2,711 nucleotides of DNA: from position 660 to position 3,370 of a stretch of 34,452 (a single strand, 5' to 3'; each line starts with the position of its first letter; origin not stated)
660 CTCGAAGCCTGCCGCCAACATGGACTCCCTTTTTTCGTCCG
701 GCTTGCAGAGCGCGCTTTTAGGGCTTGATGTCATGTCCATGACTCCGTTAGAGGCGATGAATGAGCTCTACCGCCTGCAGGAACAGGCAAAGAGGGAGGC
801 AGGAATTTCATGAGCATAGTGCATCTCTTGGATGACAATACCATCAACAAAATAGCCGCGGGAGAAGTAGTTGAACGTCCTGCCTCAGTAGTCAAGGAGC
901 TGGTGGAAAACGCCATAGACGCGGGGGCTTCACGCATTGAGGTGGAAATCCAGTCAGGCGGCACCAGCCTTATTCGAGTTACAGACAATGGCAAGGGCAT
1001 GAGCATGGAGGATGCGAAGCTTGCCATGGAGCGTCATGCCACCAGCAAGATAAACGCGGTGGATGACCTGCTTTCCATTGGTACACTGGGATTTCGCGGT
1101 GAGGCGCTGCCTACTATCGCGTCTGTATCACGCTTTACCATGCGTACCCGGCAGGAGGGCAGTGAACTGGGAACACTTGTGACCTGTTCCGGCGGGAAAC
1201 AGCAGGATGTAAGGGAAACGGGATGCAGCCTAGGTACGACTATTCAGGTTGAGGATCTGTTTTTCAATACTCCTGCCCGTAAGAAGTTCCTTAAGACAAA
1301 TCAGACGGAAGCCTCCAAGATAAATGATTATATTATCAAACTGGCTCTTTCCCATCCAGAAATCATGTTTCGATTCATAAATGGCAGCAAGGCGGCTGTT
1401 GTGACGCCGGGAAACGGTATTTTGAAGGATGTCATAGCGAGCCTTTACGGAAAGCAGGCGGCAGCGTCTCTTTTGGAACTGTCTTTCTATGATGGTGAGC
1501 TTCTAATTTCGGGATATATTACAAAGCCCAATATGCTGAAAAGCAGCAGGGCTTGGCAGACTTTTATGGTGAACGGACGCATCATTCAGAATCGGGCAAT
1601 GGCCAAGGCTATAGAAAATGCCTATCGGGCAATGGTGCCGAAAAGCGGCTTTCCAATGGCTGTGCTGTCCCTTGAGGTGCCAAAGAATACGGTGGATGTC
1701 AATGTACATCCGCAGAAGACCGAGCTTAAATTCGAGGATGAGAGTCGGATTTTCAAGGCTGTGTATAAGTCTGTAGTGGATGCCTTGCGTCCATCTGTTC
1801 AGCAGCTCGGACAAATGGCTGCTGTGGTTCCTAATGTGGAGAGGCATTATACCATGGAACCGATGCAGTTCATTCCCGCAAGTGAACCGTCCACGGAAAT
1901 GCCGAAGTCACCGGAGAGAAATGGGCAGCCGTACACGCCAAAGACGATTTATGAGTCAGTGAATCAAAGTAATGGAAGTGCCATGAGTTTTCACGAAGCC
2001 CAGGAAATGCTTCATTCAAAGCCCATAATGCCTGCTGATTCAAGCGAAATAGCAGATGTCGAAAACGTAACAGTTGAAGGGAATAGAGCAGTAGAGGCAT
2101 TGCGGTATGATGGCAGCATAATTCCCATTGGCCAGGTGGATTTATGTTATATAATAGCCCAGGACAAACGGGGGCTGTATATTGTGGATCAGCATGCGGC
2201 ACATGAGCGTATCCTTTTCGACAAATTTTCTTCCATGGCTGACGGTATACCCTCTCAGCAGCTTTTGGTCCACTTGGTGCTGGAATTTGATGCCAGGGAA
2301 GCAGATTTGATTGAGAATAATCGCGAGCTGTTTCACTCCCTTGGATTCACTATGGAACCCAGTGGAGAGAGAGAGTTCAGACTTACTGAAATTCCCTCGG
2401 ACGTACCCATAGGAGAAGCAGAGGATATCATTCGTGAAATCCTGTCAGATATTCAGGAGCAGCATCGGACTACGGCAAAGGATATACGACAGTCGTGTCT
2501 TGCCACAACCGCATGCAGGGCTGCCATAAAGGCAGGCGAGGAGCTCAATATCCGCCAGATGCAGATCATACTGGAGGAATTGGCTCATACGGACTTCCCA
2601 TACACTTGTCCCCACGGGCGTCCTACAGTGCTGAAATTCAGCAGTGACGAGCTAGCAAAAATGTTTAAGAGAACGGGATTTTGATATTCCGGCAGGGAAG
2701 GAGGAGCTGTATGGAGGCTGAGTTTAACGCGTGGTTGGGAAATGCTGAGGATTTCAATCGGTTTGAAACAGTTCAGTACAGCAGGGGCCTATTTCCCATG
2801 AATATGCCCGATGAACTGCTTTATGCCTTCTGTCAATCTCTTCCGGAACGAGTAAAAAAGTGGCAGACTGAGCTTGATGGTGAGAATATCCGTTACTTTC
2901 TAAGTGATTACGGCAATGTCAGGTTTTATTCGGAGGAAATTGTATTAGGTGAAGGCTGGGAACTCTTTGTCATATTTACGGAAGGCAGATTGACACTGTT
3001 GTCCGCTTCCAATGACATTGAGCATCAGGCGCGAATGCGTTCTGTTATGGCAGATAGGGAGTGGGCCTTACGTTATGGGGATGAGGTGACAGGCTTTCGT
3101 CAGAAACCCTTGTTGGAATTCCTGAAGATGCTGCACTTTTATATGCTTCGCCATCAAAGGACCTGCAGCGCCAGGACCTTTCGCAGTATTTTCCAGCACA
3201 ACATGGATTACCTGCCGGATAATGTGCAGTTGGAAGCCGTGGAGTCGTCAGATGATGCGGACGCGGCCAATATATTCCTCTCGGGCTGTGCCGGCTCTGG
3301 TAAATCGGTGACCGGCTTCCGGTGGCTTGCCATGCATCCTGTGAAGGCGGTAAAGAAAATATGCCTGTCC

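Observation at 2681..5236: Degenerate UvrD-like SF1 ATPase sits directly behind an endonuclease-type mutS-mutL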

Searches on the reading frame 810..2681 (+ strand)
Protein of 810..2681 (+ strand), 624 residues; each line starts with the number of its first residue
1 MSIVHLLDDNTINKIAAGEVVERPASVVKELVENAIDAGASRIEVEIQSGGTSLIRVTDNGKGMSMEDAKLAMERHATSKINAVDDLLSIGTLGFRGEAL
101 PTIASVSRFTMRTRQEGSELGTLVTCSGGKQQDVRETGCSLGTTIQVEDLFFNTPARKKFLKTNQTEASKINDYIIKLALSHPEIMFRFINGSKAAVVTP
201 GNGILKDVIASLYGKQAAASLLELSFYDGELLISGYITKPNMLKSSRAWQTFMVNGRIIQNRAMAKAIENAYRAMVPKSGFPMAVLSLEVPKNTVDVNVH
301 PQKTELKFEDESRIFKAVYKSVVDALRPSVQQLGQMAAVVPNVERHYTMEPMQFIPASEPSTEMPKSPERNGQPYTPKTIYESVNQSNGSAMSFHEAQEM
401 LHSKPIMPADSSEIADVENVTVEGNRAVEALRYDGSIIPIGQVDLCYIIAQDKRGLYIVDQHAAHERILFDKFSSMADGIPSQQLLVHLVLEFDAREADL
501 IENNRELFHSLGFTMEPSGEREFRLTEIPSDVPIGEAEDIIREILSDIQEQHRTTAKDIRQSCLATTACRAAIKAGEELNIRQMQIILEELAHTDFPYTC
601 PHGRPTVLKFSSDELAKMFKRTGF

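Call 53: find_homologous_proteins(query=window:810-2681:+, max_evalue=1e-100)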
Query window:810-2681:+ (624 aa): 7574 proteins with E <= 1e-100 among 8000 candidates; the best 120 are listed.
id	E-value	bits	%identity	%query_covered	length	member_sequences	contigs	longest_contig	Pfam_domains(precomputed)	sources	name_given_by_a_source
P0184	0.0e+0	1376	99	100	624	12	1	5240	PF01119.26,PF08676.17,PF02518.32,PF13589.13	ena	-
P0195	0.0e+0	1269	91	100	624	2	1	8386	PF01119.26,PF08676.17,PF02518.32,PF13589.13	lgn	-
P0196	0.0e+0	1055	76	100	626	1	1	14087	PF01119.26,PF08676.17,PF02518.32,PF13589.13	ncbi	-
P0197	0.0e+0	1050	74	100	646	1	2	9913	PF01119.26,PF08676.17,PF02518.32,PF13589.13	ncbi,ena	-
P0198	0.0e+0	1034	73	100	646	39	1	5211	PF01119.26,PF08676.17,PF02518.32,PF13589.13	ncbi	-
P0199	3.9e-282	955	66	100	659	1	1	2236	PF01119.26,PF08676.17,PF02518.32,PF13589.13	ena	-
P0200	2.9e-280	949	68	100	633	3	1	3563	PF01119.26,PF08676.17,PF02518.32,PF13589.13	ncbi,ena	-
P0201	1.4e-279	947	67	100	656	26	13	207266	PF01119.26,PF08676.17,PF02518.32,PF13589.13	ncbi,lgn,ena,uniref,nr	ncbi:DNA mismatch repair endonuclease MutL [Mitsuokella sp. AF33-22]|uniref:DNA mismatch repair endo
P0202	3.4e-279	946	67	100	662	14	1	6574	PF01119.26,PF08676.17,PF02518.32,PF13589.13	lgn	-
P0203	3.1e-278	942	68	100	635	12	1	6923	PF01119.26,PF08676.17,PF02518.32,PF13589.13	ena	-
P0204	7.4e-278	941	66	100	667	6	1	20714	PF01119.26,PF08676.17,PF02518.32,PF13589.13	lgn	-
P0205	1.4e-276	937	68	100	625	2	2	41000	PF01119.26,PF08676.17,PF02518.32,PF13589.13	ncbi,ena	-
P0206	4.1e-274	929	66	100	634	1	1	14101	PF01119.26,PF08676.17,PF02518.32,PF13589.13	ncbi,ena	-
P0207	5.8e-274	928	67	100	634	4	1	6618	PF01119.26,PF08676.17,PF02518.32,PF13589.13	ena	-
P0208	1.1e-273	927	66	100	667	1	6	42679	PF01119.26,PF08676.17,PF02518.32,PF13589.13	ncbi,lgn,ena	-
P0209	1.4e-273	927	66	100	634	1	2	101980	PF01119.26,PF08676.17,PF02518.32,PF13589.13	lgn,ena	-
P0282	2.9e-270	916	66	100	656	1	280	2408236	PF01119.26,PF08676.17,PF02518.32,PF13589.13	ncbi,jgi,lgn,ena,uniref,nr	ncbi:DNA mismatch repair endonuclease MutL [Mitsuokella jalaludinii]|uniref:DNA mismatch repair endo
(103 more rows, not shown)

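Call 56: find_encoding_contigs(protein=P0205, flank=7000, max_places=1)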
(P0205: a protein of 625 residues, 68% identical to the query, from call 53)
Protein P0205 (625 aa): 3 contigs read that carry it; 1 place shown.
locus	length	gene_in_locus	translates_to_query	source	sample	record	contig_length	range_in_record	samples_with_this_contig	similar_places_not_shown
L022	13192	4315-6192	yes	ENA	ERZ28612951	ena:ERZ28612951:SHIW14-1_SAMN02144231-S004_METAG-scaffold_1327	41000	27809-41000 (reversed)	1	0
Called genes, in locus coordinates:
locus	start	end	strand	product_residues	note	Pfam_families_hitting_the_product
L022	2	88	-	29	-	?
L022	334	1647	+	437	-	PF00919:UPF0004, PF04055:Radical_SAM, PF01938:TRAM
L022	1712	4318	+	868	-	PF01624:MutS_I, PF05188:MutS_II (faint), PF05192:MutS_III, PF05190:MutS_IV, PF00488:MutS_V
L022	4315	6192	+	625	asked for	PF02518:HATPase_c (weak), PF13589:HATPase_c_3, PF01119:DNA_mis_repair, PF08676:MutL_C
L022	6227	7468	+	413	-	PF25973:BSH_CzcB (weak), PF25954:Beta-barrel_RND_2, PF25967:RND-MFP_C, PF25975:CzcB_C (weak), PF25989:YknX_C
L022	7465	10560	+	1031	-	PF00873:ACR_tran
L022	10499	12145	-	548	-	PF00672:HAMP, PF00512:HisKA, PF02518:HATPase_c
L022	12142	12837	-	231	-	PF00072:Response_reg, PF00486:Trans_reg_C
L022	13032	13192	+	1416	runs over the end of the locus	PF01548:DEDD_Tnp_IS110 (faint), PF01869:BcrAD_BadFG, PF09989:DUF2229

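Call 57: find_encoding_contigs(protein=P0282, flank=7000, max_places=1)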
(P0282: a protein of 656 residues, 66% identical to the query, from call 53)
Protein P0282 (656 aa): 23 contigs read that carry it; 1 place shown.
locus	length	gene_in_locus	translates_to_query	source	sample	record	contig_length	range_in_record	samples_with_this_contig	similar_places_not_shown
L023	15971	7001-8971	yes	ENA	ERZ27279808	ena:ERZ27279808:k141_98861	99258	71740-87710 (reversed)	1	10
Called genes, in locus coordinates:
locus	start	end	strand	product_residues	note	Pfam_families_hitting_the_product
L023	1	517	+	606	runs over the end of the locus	PF00009:GTP_EFTU, PF01926:MMR_HSR1 (weak), PF22042:EF-G_D2, PF03144:GTP_EFTU_D2, PF00679:EFG_C, PF21018:BipA_C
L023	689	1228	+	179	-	PF04472:SepF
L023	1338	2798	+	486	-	PF01546:Peptidase_M20, PF07687:M20_dimer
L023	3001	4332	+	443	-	PF00919:UPF0004, PF04055:Radical_SAM, PF01938:TRAM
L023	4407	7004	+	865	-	PF01624:MutS_I, PF05192:MutS_III, PF05190:MutS_IV, PF00488:MutS_V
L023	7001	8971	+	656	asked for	PF02518:HATPase_c (weak), PF13589:HATPase_c_3, PF01119:DNA_mis_repair, PF08676:MutL_C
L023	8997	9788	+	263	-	PF04445:SAM_MT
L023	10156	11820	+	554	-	PF00753:Lactamase_B, PF12706:Lactamase_B_2, PF22505:RNase_J_b_CASP, PF07521:RMMBL, PF17770:RNase_J_C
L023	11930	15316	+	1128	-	PF02811:PHP, PF07733:DNA_pol3_alpha, PF17657:DNA_pol3_finger, PF14579:HHH_6, PF01336:tRNA_anti-codon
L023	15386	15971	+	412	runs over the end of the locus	PF00768:Peptidase_S11, PF02113:Peptidase_S13 (faint), PF13354:Beta-lactamase2, PF07943:PBP5_C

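Call 58: find_encoding_contigs(protein=P0209, flank=7000, max_places=1)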
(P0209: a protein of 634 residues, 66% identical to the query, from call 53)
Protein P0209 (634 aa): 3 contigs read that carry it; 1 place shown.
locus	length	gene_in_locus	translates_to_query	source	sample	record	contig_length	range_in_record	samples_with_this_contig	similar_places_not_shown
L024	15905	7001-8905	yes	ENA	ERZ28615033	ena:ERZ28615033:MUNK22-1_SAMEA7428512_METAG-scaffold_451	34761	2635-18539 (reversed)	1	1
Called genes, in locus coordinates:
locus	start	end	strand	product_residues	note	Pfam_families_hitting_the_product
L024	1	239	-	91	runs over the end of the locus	-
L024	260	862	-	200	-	PF01381:HTH_3, PF12844:HTH_19, PF13413:HTH_25 (faint), PF13560:HTH_31, PF13744:HTH_37 (faint), PF22495:HTH_92 (faint), PF01381:HTH_3 (weak), PF12844:HTH_19 (weak)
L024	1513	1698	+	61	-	-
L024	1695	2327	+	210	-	PF02661:Fic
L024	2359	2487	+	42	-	-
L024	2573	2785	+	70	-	-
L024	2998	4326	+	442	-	PF00919:UPF0004, PF04055:Radical_SAM, PF01938:TRAM (weak)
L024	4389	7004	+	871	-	PF01624:MutS_I, PF05188:MutS_II, PF05192:MutS_III, PF05190:MutS_IV, PF00488:MutS_V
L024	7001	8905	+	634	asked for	PF02518:HATPase_c (weak), PF13589:HATPase_c_3, PF01119:DNA_mis_repair, PF08676:MutL_C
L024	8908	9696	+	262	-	PF04445:SAM_MT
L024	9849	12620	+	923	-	PF00497:SBP_bac_3, PF00512:HisKA, PF02518:HATPase_c, PF00072:Response_reg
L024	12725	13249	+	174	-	-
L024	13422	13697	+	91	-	PF07866:DUF1653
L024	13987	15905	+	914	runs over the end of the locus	PF00512:HisKA, PF02518:HATPase_c, PF00072:Response_reg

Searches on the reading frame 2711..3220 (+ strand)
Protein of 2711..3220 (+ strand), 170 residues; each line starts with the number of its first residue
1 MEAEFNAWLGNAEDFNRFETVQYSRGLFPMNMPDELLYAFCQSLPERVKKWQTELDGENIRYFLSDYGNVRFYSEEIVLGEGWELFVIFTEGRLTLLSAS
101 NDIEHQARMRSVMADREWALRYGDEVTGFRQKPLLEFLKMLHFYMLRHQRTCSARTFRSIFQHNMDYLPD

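Call 46: search_protein_families(library=pfam, proteins=[window:2711-3220:+], max_evalue=10)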
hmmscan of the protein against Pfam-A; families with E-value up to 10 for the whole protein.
window:2711-3220:+ (170 aa): 0 families

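Call 54: predict_structure(alignment_id=A3)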
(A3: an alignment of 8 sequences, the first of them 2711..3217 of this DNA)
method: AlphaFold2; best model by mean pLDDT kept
length: 169 residues; sequences in the alignment: 8
mean_pLDDT: 84.4   pTM: 0.83
mean pLDDT of the five models: 84.4, 84.2, 83.9, 83.5, 81.7
residues with pLDDT >= 90: 77; 70-90: 71; 50-70: 16; < 50: 5
segments of 3 or more residues with pLDDT < 50: 165-169
pLDDT, mean of each block of 10 residues (from residue 1): 86 88 90 94 94 78 80 93 95 92 92 78 68 92 79 82 51
secondary structure, 60 per line:
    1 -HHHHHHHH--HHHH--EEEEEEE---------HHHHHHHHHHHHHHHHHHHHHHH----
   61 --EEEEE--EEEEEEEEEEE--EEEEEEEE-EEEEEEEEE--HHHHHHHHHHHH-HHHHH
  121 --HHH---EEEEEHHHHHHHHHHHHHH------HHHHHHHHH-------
elements in order: H2-9 H12-15 E18-24 H34-56 E63-67 E70-80 E83-90 E92-100 H103-114 H116-120 E129-133 H134-147 H154-162

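Call 60: fold_search(model_id=the predicted structure, library=pdb)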
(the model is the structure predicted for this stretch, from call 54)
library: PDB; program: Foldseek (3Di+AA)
matches with E <= 10: 647; with E <= 0.001: 0
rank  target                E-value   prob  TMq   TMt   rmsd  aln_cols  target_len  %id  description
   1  8phj_Y                1.1e-01  0.57  0.33  0.18   6.3       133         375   12  cA4-bound Cami1 in complex with 70S ribosome (released 2023-12-13)
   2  8phb_B                1.5e-01  0.44  0.33  0.19   6.5       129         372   16  Crystal structure of apo Cami1 (released 2023-12-13)
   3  4ml0_B                2.1e-01  0.44  0.26  0.44   6.6        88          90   14  Crystal structure of E.coli DinJ-YafQ complex (released 2014-06-25)
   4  3jch_D                2.1e-01  0.09  0.17  0.11  13.8       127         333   11  Cryo-EM structure of the magnesium channel CorA in the magnesium-free, asymmetric open state II (released 2016-02-17)
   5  8phj_X                2.2e-01  0.30  0.29  0.17   6.9       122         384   12  cA4-bound Cami1 in complex with 70S ribosome (released 2023-12-13)
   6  5cw7_P                2.2e-01  0.18  0.17  0.29   9.6        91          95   14  Crystal structure of the PaaA2-ParE2 antitoxin-toxin complex (released 2016-06-01)
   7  4q2u_B                2.3e-01  0.20  0.20  0.31   7.2        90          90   13  Crystal structure of the E. coli DinJ-YafQ toxin-antitoxin complex (released 2014-06-11)
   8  4i0u_D                2.3e-01  0.08  0.16  0.10  12.7       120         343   12  Improved structure of Thermotoga maritima CorA at 2.7 A resolution (released 2013-03-06)
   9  8gxe_A                2.3e-01  0.07  0.18  0.13  16.1       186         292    8  PTPN21 FERM PTP complex (released 2023-09-27)
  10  5cw7_F                2.6e-01  0.16  0.15  0.25   9.4        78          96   15  Crystal structure of the PaaA2-ParE2 antitoxin-toxin complex (released 2016-06-01)
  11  3ck6_C                2.6e-01  0.09  0.18  0.14  14.6       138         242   12  Crystal structure of ZntB cytoplasmic domain from Vibrio parahaemolyticus RIMD 2210633 (released 2008-03-25)
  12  5czf_D                2.8e-01  0.15  0.18  0.30   9.0        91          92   15  Crystal structure of the PaaA2-ParE2 antitoxin-toxin complex (released 2016-06-01)
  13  4i0u_H                2.8e-01  0.06  0.17  0.10  15.9       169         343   11  Improved structure of Thermotoga maritima CorA at 2.7 A resolution (released 2013-03-06)
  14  5czf_C                3.0e-01  0.15  0.16  0.26   8.9        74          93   15  Crystal structure of the PaaA2-ParE2 antitoxin-toxin complex (released 2016-06-01)
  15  4q2u_L                3.2e-01  0.33  0.26  0.43   6.1        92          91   12  Crystal structure of the E. coli DinJ-YafQ toxin-antitoxin complex (released 2014-06-11)
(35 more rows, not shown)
